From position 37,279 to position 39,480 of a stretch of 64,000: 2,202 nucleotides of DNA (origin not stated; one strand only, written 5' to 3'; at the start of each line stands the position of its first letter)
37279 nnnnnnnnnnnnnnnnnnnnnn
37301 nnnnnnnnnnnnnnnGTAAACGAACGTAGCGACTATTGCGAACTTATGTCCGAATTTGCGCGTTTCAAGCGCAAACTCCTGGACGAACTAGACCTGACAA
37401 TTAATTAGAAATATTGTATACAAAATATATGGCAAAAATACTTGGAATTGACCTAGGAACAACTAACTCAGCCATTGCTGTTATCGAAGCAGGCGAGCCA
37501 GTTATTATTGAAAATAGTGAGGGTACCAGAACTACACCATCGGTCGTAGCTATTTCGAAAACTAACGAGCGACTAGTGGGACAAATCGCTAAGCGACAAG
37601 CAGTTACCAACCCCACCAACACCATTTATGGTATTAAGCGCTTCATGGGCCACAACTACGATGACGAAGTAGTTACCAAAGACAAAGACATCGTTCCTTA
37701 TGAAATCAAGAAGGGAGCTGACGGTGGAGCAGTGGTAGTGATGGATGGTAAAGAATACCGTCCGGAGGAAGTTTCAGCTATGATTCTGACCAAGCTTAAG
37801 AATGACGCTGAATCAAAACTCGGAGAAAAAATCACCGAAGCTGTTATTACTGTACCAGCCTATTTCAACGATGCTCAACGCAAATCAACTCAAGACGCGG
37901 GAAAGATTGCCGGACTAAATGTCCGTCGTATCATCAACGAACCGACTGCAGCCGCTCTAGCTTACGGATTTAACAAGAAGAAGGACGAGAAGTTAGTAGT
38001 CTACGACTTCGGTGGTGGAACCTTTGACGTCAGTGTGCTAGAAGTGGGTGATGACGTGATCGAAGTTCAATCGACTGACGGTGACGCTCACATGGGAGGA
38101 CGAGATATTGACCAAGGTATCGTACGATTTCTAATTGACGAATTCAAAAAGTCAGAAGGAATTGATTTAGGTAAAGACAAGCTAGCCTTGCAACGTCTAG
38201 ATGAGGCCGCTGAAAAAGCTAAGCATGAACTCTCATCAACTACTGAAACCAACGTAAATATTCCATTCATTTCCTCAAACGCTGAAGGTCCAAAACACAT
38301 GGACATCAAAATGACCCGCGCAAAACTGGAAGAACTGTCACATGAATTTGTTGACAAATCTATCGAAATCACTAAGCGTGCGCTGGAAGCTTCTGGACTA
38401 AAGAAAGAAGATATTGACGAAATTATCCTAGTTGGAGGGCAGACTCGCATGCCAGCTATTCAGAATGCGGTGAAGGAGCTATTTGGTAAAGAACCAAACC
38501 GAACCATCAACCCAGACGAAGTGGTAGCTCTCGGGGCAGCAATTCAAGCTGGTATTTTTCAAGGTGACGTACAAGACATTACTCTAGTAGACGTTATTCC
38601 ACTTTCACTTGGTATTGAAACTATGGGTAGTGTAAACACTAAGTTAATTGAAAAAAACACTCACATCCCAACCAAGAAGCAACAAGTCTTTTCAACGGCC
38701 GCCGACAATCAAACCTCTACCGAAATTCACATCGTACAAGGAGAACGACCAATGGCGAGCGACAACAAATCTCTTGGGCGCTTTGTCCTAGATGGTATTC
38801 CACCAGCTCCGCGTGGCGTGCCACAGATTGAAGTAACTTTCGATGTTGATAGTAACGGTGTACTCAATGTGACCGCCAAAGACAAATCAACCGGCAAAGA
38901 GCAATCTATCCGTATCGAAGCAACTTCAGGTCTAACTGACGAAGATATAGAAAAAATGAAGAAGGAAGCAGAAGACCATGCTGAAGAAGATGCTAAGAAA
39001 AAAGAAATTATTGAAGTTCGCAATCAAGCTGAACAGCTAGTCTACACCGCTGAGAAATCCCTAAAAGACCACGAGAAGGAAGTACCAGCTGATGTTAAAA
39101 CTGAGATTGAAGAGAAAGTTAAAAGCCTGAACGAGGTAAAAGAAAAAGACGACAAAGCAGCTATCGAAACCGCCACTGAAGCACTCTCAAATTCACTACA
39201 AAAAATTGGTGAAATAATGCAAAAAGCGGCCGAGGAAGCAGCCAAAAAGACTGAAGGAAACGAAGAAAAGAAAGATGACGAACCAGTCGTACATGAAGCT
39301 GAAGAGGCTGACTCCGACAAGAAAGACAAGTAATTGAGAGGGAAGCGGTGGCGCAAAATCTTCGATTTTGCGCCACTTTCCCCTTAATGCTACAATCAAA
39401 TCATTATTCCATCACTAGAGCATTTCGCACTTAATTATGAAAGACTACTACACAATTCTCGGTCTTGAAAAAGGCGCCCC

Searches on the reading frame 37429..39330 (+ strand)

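Call 39: search_protein_families(library=pfam, proteins=[window:37429-39330:+])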
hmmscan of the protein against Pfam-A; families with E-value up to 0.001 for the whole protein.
window:37429-39330:+ (634 aa): 2 families
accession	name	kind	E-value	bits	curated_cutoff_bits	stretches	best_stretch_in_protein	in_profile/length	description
PF00012.26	HSP70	-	1.8e-246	819.5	20.6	1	4-598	1-598/599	Hsp70 protein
PF06723.19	MreB_Mbl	-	1.3e-14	54.2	27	1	118-372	76-317/327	MreB/Mbl protein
